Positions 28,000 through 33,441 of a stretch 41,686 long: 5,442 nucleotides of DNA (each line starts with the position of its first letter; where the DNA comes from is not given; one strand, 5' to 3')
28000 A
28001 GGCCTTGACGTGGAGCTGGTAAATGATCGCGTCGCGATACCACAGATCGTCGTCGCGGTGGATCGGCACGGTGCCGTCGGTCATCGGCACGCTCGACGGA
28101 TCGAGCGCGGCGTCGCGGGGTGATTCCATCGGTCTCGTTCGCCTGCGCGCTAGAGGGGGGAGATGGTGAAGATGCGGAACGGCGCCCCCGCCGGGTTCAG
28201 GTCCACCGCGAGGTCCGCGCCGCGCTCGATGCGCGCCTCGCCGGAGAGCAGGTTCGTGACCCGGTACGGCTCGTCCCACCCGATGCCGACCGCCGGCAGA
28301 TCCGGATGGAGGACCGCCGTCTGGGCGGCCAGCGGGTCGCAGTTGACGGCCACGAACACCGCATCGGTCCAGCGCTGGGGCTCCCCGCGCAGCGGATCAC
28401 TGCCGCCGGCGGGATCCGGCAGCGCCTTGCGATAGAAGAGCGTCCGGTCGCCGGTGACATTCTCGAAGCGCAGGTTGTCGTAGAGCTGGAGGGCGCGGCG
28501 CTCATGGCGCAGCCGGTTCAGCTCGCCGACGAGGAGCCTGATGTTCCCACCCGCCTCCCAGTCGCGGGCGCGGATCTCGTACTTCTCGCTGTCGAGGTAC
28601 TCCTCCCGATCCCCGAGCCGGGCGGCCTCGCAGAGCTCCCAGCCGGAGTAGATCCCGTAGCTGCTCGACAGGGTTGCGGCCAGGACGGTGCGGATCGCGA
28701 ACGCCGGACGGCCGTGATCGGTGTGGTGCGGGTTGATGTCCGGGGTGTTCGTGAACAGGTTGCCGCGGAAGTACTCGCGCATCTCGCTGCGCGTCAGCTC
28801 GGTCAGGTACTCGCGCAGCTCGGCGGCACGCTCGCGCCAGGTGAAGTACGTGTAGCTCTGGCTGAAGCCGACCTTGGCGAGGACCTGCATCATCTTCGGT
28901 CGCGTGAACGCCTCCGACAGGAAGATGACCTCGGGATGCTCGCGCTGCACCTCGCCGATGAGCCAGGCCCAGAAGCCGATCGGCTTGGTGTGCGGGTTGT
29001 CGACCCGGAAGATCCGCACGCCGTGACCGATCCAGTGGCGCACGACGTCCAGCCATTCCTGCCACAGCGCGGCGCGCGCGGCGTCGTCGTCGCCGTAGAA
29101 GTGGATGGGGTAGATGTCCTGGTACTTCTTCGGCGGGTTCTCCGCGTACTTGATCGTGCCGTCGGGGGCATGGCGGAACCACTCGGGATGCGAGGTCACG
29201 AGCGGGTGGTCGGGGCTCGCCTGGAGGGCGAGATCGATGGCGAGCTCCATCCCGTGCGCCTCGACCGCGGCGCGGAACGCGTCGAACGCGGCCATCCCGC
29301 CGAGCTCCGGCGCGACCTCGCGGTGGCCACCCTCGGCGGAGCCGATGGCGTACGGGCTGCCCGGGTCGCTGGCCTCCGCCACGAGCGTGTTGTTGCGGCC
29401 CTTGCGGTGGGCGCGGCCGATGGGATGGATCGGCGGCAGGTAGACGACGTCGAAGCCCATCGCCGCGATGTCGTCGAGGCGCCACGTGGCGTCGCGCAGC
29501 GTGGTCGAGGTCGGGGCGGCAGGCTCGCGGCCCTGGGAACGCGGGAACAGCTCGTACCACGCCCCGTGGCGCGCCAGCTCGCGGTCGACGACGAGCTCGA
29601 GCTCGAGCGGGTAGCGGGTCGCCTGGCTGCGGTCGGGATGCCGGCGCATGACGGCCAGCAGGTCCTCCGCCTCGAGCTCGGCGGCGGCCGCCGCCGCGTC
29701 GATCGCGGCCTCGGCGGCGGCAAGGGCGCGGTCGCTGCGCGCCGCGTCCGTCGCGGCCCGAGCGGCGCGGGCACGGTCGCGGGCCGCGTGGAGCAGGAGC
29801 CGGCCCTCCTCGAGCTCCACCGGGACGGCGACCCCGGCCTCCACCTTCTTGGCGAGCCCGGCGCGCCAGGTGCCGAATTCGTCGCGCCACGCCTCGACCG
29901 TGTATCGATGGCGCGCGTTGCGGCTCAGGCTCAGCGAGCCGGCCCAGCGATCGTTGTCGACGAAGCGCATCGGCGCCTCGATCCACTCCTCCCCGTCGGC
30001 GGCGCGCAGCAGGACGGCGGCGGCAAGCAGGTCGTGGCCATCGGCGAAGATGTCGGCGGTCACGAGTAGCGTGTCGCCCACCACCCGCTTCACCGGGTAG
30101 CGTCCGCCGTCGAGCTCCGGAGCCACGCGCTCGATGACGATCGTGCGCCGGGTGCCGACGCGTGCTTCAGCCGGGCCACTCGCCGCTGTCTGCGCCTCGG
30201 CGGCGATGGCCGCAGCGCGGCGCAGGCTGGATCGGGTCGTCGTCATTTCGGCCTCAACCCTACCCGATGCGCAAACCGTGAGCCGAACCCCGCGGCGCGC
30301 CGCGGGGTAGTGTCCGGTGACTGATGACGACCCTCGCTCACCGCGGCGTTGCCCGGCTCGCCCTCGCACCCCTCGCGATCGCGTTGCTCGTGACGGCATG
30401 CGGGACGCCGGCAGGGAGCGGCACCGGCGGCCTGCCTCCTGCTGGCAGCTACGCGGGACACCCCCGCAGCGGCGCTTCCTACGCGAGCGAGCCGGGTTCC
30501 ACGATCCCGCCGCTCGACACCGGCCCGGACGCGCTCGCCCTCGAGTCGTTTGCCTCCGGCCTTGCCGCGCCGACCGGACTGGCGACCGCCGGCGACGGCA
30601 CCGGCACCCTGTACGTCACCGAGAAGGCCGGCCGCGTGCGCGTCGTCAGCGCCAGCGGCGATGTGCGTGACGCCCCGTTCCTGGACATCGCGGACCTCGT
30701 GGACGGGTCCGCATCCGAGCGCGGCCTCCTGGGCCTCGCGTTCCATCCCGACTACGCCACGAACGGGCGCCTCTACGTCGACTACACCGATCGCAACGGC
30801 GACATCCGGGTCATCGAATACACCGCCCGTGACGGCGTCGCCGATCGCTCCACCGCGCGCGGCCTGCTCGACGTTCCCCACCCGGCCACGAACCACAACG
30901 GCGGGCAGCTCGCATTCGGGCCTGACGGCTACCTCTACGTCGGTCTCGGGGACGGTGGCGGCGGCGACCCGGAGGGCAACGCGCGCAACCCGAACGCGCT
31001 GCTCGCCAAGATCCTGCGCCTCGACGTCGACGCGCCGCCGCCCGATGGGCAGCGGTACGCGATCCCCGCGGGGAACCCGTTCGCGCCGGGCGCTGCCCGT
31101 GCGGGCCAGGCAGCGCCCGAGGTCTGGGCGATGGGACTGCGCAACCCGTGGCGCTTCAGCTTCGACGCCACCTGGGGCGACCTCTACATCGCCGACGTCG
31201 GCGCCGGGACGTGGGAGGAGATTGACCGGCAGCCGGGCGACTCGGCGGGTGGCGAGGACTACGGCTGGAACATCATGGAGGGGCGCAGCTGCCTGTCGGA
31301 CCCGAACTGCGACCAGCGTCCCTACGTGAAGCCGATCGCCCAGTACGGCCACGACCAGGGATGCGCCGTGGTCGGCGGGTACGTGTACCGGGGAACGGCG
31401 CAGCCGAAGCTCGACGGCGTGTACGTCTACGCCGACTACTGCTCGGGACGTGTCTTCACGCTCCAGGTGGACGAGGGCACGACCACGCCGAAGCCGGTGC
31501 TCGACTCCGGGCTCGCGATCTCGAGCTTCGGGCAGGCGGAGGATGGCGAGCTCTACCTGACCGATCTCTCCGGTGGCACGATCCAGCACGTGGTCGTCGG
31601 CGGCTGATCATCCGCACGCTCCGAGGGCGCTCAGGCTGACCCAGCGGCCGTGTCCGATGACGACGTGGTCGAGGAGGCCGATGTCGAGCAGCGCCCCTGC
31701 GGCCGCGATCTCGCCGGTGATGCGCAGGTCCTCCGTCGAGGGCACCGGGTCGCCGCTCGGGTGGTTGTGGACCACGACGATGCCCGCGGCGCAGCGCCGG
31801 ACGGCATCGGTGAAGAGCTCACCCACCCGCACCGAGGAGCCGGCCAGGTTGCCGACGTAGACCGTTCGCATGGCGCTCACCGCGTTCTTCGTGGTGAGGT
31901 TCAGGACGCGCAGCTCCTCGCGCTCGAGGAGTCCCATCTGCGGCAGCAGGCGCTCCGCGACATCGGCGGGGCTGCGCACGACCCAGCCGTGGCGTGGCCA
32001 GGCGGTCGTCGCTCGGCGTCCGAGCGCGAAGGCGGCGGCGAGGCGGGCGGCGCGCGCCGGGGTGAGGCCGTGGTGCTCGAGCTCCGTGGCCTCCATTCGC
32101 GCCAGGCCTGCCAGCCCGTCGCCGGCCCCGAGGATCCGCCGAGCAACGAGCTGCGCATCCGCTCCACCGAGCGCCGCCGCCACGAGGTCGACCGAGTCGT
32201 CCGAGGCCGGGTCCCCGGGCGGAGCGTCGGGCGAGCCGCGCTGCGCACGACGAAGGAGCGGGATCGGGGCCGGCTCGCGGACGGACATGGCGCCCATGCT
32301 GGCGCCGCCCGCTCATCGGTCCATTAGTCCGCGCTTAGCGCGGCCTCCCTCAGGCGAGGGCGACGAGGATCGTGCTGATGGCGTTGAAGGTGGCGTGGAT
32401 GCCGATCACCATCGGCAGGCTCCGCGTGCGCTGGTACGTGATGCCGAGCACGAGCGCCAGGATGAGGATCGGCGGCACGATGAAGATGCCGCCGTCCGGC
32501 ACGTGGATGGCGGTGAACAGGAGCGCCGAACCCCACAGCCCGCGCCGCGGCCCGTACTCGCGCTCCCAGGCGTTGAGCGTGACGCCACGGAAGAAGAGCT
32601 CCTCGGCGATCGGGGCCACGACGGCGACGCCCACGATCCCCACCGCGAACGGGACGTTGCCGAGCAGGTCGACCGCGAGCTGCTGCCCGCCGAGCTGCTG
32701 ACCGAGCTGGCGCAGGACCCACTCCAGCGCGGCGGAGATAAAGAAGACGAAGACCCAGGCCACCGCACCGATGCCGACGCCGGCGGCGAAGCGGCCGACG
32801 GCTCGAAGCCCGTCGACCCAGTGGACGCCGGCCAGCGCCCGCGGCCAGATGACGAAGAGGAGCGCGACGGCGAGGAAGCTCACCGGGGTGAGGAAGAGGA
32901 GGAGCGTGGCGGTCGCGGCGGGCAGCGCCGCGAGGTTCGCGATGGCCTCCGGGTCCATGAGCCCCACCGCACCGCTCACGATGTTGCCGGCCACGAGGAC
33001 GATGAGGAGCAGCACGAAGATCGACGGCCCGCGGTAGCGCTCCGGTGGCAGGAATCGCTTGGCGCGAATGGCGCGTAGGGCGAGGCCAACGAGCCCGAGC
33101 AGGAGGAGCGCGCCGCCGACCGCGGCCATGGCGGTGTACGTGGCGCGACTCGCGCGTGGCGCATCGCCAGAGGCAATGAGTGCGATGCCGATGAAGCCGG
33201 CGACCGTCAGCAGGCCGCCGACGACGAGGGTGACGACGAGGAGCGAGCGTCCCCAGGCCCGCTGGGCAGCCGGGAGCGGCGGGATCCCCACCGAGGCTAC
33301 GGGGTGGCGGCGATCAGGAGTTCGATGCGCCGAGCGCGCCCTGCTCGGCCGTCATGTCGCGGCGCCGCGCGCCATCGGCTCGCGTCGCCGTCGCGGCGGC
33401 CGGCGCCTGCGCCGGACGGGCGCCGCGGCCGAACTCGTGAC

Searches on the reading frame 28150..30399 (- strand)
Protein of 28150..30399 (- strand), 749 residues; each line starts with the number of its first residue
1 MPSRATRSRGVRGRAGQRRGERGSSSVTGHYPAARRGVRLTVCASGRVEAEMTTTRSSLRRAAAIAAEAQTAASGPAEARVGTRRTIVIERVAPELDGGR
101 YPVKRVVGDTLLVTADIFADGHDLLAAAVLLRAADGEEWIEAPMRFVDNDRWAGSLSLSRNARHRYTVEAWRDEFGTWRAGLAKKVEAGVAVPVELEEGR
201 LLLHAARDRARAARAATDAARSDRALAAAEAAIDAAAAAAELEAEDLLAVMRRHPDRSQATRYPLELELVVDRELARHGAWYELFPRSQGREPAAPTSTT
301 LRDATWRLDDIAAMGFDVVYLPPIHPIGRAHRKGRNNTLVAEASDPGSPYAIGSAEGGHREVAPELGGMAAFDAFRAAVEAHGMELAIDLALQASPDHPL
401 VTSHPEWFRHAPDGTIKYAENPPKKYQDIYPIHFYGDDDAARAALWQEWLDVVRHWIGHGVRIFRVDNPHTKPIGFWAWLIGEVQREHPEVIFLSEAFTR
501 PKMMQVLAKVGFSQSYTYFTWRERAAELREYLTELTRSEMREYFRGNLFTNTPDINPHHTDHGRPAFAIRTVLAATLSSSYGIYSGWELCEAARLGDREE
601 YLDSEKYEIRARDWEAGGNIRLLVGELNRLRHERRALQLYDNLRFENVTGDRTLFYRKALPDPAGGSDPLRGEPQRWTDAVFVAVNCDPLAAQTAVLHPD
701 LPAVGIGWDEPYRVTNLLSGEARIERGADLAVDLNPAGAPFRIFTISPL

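Call 9: search_protein_families(library=pfam, proteins=[window:28150-30399:-], max_evalue=0.001)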
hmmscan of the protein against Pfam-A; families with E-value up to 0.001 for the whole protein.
window:28150-30399:- (749 aa): 2 families
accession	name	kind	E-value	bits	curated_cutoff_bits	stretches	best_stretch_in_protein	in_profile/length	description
PF11896.14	GlgE_dom_N_S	-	2e-54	185.1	25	1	87-273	3-179/179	Alpha-1,4-glucan:maltose-1-phosphate maltosyltransferase, domain N/S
PF21702.3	GLGE_C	-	1.2e-09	38.7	27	1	646-746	2-87/87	GLGE, C-terminal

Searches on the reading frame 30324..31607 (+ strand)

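Call 9: search_protein_families(library=pfam, proteins=[window:30324-31607:+], max_evalue=0.001)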
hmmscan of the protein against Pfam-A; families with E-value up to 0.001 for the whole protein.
window:30324-31607:+ (427 aa): 1 family
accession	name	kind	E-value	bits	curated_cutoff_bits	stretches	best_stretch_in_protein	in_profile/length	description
PF07995.17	GSDH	-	8.2e-37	127.7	25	1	81-414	2-324/332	Glucose / Sorbosone dehydrogenase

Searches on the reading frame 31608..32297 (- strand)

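Call 9: search_protein_families(library=pfam, proteins=[window:31608-32297:-], max_evalue=0.001)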
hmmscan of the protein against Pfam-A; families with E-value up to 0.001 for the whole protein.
window:31608-32297:- (229 aa): 1 family
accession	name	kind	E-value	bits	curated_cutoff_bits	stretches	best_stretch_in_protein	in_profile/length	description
PF04002.20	RadC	-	3.6e-32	111.3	22.1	1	108-224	2-118/121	RadC-like JAB domain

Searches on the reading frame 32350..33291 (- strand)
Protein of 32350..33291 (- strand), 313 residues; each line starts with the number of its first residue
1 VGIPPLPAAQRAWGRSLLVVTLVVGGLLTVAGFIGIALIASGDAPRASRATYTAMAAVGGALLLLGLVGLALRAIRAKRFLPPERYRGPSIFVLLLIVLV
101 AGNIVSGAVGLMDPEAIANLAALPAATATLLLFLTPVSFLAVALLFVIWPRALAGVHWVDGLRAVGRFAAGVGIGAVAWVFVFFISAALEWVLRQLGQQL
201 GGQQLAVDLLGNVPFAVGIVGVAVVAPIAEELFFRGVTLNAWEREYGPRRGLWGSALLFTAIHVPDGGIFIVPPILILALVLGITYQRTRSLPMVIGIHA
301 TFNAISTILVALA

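Call 9: search_protein_families(library=pfam, proteins=[window:32350-33291:-], max_evalue=0.001)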
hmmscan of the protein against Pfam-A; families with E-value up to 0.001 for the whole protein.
window:32350-33291:- (313 aa): 1 family
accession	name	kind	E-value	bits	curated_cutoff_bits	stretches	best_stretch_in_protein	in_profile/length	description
PF02517.21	Rce1-like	-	4.2e-20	72.3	22.4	1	215-305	4-93/93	Type II CAAX prenyl endopeptidase Rce1-like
